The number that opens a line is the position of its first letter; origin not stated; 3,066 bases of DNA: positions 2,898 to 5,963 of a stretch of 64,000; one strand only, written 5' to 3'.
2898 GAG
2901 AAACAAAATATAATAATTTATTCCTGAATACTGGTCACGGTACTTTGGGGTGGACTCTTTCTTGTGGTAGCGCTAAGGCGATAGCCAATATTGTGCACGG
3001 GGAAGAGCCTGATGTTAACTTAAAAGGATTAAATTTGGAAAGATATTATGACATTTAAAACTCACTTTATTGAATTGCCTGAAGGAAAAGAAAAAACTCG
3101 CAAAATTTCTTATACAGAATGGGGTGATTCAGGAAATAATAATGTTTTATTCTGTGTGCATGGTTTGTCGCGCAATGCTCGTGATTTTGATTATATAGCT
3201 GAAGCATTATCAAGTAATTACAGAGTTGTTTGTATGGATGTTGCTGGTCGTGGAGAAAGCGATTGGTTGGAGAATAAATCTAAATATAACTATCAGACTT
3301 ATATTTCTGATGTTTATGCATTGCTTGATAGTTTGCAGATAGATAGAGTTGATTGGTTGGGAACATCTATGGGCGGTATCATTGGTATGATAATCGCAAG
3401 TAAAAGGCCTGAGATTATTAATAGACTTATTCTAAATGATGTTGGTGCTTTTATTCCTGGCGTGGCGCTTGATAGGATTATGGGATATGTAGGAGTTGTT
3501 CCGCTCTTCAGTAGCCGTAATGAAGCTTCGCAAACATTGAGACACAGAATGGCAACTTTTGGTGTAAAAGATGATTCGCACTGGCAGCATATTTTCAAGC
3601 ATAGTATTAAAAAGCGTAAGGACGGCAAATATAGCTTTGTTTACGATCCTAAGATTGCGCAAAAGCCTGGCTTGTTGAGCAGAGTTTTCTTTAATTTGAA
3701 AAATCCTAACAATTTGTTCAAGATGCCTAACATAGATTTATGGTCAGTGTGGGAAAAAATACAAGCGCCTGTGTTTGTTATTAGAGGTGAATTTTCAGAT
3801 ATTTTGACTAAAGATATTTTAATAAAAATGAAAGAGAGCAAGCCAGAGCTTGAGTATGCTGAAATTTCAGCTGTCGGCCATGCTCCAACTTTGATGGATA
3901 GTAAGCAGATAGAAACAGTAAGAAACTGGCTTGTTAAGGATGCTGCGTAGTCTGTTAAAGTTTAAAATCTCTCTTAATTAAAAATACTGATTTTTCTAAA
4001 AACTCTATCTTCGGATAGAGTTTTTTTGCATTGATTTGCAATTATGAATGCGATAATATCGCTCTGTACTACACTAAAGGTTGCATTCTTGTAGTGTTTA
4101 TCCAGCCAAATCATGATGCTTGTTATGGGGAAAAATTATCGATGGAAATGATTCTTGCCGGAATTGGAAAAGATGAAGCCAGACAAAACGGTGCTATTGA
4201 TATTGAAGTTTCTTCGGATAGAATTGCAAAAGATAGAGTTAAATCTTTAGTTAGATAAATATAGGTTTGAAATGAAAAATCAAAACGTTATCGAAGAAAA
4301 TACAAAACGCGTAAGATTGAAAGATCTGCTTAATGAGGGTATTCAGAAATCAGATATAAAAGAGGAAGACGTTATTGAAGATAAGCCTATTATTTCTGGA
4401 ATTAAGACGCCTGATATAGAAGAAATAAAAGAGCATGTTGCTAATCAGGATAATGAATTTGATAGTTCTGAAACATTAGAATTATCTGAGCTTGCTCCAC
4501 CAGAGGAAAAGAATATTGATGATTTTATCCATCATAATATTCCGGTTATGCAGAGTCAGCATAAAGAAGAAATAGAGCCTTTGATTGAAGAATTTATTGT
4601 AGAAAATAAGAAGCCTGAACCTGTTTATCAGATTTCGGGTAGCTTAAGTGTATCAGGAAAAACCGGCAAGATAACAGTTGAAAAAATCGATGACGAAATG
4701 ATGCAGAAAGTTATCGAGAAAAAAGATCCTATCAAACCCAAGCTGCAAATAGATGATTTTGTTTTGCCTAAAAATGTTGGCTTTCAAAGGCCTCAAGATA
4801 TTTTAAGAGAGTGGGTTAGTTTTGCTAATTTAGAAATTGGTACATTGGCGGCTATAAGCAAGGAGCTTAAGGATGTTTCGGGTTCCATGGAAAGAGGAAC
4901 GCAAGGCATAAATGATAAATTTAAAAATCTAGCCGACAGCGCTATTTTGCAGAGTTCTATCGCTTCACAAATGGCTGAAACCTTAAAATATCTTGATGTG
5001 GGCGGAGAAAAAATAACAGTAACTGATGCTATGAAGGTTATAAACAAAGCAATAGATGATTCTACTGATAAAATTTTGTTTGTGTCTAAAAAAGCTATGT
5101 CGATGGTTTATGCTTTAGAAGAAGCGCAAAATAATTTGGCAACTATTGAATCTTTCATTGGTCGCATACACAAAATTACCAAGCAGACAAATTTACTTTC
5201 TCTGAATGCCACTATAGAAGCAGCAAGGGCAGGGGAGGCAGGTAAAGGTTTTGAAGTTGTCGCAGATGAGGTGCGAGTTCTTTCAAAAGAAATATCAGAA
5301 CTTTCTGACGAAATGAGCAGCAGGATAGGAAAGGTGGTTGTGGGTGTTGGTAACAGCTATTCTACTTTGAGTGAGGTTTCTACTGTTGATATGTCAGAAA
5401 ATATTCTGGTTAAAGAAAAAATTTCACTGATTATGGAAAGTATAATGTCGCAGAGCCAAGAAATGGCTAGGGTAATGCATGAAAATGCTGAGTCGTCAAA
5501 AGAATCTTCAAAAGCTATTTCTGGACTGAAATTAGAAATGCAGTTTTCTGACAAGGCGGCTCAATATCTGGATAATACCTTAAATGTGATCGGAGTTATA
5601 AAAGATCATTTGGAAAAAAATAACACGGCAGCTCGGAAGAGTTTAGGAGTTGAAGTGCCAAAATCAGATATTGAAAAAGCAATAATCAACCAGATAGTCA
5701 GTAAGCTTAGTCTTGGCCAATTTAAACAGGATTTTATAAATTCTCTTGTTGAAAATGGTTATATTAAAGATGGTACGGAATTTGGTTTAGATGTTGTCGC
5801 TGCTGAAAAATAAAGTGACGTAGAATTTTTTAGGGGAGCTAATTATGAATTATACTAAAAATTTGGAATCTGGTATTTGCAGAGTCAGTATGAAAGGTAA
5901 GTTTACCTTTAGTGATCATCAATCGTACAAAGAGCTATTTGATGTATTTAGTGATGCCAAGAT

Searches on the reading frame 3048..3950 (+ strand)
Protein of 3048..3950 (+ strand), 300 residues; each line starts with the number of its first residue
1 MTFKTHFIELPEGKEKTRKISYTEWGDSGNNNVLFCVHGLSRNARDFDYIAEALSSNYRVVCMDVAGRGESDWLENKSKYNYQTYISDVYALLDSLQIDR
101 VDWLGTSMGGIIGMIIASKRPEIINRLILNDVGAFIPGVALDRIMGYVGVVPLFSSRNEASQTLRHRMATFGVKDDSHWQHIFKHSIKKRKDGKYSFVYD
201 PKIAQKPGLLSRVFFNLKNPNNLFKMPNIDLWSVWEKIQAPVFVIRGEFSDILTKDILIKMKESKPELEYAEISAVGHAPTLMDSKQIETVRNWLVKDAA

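Call 68: search_protein_families(library=pfam, proteins=[window:3048-3950:+], max_evalue=0.00001)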
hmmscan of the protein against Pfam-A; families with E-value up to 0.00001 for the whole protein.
window:3048-3950:+ (300 aa): 3 families
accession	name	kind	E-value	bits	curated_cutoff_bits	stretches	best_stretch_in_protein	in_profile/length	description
PF00561.26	Abhydrolase_1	-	3e-19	70.1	25.8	1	33-279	2-239/245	alpha/beta hydrolase fold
PF12697.13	Abhydrolase_6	-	9.3e-12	46.5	26.3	1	35-282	2-208/217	Alpha/beta hydrolase family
PF12146.15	Hydrolase_4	-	1e-10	41.7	27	1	32-129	5-106/239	Serine aminopeptidase, S33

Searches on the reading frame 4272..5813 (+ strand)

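Call 68: search_protein_families(library=pfam, proteins=[window:4272-5813:+], max_evalue=0.00001)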
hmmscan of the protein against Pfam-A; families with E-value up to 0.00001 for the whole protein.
window:4272-5813:+ (513 aa): 1 family
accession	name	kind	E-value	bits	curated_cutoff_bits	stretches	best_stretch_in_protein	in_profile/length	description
PF00015.26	MCPsignal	-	1.1e-24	87.6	34.6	1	273-418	16-160/172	Methyl-accepting chemotaxis protein (MCP) signalling domain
